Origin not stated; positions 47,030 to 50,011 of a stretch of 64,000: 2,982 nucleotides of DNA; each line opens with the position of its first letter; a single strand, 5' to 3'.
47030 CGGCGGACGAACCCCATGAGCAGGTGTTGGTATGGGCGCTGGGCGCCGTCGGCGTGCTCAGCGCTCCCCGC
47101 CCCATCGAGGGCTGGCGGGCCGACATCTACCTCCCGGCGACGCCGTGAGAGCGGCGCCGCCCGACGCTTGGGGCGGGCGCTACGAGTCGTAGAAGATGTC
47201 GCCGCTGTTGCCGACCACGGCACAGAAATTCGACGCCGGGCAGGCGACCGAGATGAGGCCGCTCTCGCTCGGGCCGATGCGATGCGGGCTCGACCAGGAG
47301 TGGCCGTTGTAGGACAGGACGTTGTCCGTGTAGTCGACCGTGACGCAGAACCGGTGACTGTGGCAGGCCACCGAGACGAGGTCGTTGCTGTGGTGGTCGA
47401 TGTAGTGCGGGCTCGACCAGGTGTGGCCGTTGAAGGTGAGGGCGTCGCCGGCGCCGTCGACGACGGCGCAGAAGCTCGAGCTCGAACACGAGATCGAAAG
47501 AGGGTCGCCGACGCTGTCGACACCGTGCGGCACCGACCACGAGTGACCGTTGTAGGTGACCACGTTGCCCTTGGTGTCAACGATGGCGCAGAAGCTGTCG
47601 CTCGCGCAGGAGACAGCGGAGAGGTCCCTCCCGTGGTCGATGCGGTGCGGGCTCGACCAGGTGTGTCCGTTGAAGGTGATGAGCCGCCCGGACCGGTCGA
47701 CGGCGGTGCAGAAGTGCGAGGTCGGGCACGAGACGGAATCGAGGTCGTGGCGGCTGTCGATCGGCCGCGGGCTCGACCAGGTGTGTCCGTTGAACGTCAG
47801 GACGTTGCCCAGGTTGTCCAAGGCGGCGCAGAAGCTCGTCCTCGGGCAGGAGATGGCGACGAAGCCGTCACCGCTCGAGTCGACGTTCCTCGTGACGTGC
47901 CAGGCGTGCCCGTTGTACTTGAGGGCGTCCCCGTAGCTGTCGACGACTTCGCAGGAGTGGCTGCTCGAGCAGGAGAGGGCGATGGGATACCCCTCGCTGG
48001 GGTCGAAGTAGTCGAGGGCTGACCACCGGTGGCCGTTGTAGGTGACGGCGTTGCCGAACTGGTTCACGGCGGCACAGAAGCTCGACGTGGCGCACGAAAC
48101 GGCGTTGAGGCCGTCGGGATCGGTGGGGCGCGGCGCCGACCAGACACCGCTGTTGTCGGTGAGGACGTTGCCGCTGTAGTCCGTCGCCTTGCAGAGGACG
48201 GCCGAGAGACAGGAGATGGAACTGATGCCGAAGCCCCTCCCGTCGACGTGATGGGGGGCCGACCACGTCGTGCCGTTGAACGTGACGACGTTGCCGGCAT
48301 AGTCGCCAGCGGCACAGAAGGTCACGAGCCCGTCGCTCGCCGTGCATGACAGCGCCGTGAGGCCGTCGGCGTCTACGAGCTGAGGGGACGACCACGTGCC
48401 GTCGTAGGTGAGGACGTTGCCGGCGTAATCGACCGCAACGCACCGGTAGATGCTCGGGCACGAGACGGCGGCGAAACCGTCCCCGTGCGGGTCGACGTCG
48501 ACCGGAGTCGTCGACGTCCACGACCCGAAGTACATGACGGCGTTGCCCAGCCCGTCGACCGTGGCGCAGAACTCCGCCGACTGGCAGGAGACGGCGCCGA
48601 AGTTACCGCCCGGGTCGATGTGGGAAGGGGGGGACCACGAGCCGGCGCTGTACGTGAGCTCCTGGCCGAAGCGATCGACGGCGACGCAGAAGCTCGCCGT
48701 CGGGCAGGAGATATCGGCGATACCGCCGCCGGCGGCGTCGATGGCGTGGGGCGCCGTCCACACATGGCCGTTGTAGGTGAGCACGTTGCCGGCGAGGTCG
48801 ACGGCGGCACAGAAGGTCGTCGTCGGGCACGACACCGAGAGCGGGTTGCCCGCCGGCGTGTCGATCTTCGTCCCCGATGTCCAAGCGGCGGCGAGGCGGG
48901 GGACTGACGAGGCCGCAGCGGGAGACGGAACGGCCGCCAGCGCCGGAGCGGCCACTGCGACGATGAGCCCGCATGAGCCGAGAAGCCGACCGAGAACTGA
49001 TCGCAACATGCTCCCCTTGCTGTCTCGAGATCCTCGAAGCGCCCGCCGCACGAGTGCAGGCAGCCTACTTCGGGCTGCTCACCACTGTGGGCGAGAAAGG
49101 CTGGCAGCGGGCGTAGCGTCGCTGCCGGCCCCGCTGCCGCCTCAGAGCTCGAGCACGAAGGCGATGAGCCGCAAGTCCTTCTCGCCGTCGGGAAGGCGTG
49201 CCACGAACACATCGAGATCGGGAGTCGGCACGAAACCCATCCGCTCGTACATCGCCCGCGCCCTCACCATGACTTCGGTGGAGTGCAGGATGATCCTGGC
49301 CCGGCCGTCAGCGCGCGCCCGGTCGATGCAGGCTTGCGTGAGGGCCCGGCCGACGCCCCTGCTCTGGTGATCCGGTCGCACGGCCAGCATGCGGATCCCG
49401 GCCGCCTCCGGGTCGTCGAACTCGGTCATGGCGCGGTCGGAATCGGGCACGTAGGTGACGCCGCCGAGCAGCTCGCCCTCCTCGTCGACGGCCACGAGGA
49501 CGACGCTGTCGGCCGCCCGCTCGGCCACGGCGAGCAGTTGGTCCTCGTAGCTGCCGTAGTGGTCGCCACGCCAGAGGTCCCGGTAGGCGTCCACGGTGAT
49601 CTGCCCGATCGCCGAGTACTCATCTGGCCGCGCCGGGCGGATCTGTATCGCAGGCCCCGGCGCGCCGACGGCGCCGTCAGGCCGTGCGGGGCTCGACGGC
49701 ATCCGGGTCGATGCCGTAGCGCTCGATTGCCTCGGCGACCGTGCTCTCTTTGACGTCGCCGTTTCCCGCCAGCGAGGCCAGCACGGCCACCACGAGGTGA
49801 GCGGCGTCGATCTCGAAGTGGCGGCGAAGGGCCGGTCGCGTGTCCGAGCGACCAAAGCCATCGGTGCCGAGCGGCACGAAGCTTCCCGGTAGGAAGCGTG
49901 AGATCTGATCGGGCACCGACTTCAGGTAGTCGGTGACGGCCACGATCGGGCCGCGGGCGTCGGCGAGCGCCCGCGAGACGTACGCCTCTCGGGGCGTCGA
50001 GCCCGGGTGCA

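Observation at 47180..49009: Secreted protein made of 14 tandem ~40-aa repeats, each with a conserved cysteine pair; repeat family not recognised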

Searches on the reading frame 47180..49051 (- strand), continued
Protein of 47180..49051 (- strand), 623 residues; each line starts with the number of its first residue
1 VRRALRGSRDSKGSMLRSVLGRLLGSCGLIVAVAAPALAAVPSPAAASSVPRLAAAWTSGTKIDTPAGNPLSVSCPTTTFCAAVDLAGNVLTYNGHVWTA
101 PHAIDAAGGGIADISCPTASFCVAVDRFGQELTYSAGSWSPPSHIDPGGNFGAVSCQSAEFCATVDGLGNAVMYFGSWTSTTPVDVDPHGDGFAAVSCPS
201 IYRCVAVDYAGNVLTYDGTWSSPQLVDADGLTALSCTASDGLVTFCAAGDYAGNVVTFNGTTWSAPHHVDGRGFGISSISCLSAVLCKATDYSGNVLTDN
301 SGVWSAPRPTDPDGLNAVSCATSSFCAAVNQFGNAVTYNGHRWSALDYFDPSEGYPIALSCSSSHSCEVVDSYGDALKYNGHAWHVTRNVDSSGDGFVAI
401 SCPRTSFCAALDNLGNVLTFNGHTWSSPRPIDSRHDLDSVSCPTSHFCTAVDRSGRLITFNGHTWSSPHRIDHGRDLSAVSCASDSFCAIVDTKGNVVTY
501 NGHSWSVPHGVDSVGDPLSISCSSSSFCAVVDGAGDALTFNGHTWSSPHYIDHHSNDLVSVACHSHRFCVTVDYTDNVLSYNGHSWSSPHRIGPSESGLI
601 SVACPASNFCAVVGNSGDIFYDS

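Call 34: search_solved_structures(query=A1, max_evalue=1, show_alignments=2)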
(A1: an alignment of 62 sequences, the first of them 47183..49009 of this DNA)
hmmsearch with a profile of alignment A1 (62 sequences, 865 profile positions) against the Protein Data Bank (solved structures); distinct sequences matched with E-value up to 1: 1.
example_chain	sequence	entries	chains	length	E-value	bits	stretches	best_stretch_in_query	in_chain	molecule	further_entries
5fsb_A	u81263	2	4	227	0.45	11.8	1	416-604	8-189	TECTONIN 2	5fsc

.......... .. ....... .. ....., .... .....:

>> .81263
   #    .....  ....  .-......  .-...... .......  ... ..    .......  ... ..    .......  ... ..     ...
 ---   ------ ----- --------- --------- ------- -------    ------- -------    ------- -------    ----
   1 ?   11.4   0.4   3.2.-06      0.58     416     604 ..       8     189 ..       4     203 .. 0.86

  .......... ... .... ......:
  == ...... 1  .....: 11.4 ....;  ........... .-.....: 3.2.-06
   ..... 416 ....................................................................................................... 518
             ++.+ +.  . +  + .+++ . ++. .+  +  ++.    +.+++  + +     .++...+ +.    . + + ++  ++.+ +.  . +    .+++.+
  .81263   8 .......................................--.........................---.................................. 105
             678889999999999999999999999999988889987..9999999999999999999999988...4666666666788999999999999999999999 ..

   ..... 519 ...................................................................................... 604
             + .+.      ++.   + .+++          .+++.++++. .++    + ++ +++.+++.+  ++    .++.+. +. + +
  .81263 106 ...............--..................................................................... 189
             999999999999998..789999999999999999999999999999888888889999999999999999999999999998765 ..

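Call 43: search_protein_families(library=pfam, alignment_id=A2, max_evalue=0.01)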
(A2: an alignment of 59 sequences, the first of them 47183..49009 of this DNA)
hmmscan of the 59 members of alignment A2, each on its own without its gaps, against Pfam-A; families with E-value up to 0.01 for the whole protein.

A. member 1, window:47183-49009:- (609 aa): 2 families
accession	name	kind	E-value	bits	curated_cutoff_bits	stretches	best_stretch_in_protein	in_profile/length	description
PF02839.19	CBM_5_12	-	1.3e-09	38.4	26.2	0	479-495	9-27/44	Carbohydrate-binding module family 5/12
PF23335.1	Beta-prop_IFT80_2nd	-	0.00014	21.1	27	0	524-577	57-110/287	IFT80 second beta-propeller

B. families by the number of members that match (of 59 scanned): 24 families
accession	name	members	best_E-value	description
PF01833.30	TIG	18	4.9e-36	IPT/TIG domain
PF23335.1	Beta-prop_IFT80_2nd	15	3.4e-10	IFT80 second beta-propeller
PF19193.6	Tectonin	13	1.1e-09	Tectonin domain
PF14930.12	Qn_am_d_aII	12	3.4e-11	Quinohemoprotein amine dehydrogenase, alpha subunit domain II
PF02839.19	CBM_5_12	12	1.3e-09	Carbohydrate-binding module family 5/12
PF16640.11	Big_3_5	7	6e-41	Bacterial Ig-like domain (group 3)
PF00041.27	fn3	3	1e-13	Fibronectin type III domain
PF20144.5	TIG_SUH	3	3.3e-08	TIG domain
PF23197.1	IG_AIR9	3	2.9e-07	AIR9 A9 domain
PF22352.2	K319L-like_PKD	3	0.008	K319L-like, PKD domain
PF18705.7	DUF5643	2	5.9e-06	Family of unknown function (DUF5643)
PF01957.25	NfeD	2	0.0004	NfeD-like C-terminal, partner-binding domain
PF13895.12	Ig_2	2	0.0028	Immunoglobulin domain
PF05345.18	He_PIG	1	5.1e-08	Putative Ig domain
PF00704.34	Glyco_hydro_18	1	1.7e-05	Glycosyl hydrolases family 18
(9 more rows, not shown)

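Call 52: find_encoding_contigs(protein=P0104, flank=8000, max_places=2)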
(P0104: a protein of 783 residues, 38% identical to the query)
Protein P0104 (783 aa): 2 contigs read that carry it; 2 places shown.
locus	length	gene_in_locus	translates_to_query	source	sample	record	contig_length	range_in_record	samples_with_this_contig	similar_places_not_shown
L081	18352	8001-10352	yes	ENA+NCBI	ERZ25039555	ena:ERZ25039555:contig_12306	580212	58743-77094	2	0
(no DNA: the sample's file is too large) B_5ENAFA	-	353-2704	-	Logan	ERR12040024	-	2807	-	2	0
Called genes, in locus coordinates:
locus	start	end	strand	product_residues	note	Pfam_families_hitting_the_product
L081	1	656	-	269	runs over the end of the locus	PF01795:Methyltransf_5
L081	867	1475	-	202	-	PF02381:MraZ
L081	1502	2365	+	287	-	-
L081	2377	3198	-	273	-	PF00482:T2SSF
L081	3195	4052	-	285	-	PF00482:T2SSF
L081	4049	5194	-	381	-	PF00437:T2SSE, PF27713:UCP018868 (weak)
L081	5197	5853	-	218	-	PF08666:SAF (weak)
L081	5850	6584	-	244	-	PF13581:HATPase_c_2, PF02518:HATPase_c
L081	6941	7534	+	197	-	PF12840:HTH_20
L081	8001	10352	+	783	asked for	-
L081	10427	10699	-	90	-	PF00486:Trans_reg_C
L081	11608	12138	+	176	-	-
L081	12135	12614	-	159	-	-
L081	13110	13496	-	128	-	PF16901:DAO_C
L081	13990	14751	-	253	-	PF01266:DAO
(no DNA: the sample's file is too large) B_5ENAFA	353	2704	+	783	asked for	-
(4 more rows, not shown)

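Call 59: search_protein_representatives(protein=window:47183-49009:-)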
Query: 609 residues. Proteins with E-value up to 0.001 (for the whole library): 8228; up to 1e-10: 5146; up to 1e-30: 1870. The best 150 are listed.
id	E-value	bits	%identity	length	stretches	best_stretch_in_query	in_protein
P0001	2.2e-189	647.7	45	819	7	369-602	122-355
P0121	2.4e-175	601.3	44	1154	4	365-602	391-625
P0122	3.8e-175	600.7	44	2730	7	401-575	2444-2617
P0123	5.4e-169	580.3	44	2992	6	385-538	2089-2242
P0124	8.3e-165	566.5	46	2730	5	362-539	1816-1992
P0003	9.7e-157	539.9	43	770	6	385-599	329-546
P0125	2.5e-156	538.5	42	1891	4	301-537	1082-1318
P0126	4.8e-152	524.4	41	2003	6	344-574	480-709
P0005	9.2e-150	516.8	51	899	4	370-537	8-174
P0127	2.8e-142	492.1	47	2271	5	385-569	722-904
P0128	4.6e-142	491.4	38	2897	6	379-539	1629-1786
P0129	2.9e-141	488.7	49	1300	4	386-579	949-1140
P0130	3.2e-139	482.0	37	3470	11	259-533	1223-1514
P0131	1.2e-136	473.5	39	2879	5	385-530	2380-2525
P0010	4.0e-136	471.8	43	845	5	216-494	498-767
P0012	1.2e-134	466.8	49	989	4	375-575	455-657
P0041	2.2e-115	403.2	42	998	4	322-533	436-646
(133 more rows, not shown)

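Call 62: find_encoding_contigs(protein=P0012, flank=7000, max_places=1)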
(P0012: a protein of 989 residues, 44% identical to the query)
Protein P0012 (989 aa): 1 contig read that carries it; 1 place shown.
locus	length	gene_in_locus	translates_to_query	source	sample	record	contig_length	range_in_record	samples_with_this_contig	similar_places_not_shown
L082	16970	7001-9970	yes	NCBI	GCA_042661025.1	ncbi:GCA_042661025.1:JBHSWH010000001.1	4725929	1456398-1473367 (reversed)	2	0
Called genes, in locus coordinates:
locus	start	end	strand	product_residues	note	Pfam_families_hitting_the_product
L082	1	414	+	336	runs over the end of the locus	PF00268:Ribonuc_red_sm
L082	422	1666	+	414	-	PF01566:Nramp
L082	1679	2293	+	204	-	PF00440:TetR_N, PF17932:TetR_C_24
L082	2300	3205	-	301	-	PF00126:HTH_1, PF03466:LysR_substrate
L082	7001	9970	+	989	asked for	-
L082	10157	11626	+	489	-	PF19484:DUF6020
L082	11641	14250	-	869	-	-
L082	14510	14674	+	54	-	-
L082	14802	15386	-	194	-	PF13489:Methyltransf_23, PF08241:Methyltransf_11, PF08242:Methyltransf_12 (weak), PF13649:Methyltransf_25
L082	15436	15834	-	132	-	PF10066:DUF2304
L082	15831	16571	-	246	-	PF13641:Glyco_tranf_2_3 (faint), PF00535:Glycos_transf_2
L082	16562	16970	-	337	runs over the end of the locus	PF00535:Glycos_transf_2, PF13641:Glyco_tranf_2_3, PF13506:Glyco_transf_21 (weak), PF13632:Glyco_trans_2_3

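Call 63: find_encoding_contigs(protein=P0063, flank=7000, max_places=1)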
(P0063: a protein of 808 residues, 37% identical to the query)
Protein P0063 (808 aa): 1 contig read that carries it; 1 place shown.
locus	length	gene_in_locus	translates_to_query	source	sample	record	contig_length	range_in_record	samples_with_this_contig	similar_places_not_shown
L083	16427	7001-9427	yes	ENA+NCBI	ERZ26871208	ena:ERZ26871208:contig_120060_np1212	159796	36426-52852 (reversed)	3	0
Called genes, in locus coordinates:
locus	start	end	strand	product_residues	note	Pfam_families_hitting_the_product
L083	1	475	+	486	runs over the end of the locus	PF00743:FMO-like, PF01266:DAO (faint), PF07992:Pyr_redox_2, PF13450:NAD_binding_8, PF13738:Pyr_redox_3, PF13434:Lys_Orn_oxgnase (weak)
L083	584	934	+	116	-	PF01081:Aldolase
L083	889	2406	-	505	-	PF00171:Aldedh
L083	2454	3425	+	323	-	PF08240:ADH_N, PF00107:ADH_zinc_N, PF13602:ADH_zinc_N_2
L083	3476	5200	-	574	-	PF02018:CBM_4_9, PF00041:fn3, PF00704:Glyco_hydro_18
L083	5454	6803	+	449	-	PF26113:GH16_XgeA, PF00652:Ricin_B_lectin, PF14200:RicinB_lectin_2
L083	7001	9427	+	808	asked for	-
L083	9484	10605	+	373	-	PF01212:Beta_elim_lyase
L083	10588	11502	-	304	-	PF00144:Beta-lactamase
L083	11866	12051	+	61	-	-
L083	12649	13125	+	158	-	-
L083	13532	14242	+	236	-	PF12401:FhaA_N, PF16697:Yop-YscD_cpl, PF00498:FHA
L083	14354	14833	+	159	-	PF16697:Yop-YscD_cpl, PF00498:FHA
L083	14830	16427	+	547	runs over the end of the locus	PF00481:PP2C, PF13672:PP2C_2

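Call 64: find_encoding_contigs(protein=P0020, flank=7000, max_places=1)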
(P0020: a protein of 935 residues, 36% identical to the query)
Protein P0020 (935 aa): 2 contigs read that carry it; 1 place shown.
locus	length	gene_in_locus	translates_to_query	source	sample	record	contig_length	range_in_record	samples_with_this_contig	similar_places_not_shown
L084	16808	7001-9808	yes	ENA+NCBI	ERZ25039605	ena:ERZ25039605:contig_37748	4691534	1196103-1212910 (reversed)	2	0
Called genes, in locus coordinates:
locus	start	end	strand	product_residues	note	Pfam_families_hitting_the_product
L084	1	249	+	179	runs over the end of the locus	PF01243:PNPOx_N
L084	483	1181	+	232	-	-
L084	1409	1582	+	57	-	-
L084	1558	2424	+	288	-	-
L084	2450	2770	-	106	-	PF08734:GYD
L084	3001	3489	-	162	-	PF10604:Polyketide_cyc2 (weak)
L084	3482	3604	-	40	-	-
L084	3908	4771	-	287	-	PF04542:Sigma70_r2, PF04545:Sigma70_r4 (weak), PF08281:Sigma70_r4_2, PF12680:SnoaL_2 (faint)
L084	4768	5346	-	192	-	PF02627:CMD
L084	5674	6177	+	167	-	PF13302:Acetyltransf_3, PF00583:Acetyltransf_1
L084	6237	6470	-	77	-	-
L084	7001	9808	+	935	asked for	PF01833:TIG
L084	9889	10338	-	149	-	-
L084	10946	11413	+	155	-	-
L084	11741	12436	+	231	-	PF00041:fn3, PF00805:Pentapeptide (weak)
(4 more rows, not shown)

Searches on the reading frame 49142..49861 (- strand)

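Call 27: search_protein_families(library=pfam, proteins=[window:49142-49861:-], max_evalue=0.001)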
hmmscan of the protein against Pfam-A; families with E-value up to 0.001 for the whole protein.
window:49142-49861:- (239 aa): 5 families
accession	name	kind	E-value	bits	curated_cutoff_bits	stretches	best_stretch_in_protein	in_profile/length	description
PF00583.31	Acetyltransf_1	-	2.6e-18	66.8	20.7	1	92-210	3-116/116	Acetyltransferase (GNAT) family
PF13508.13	Acetyltransf_7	-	1.3e-13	51.5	27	1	119-211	3-83/84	Acetyltransferase (GNAT) domain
PF13673.13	Acetyltransf_10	-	2.3e-10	41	23.6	1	121-213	32-110/128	Acetyltransferase (GNAT) domain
PF13527.13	Acetyltransf_9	-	2.8e-07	31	25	1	74-210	2-124/127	Acetyltransferase (GNAT) domain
PF08445.16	FR47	-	6e-07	29.8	22.1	1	143-210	11-77/86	FR47-like protein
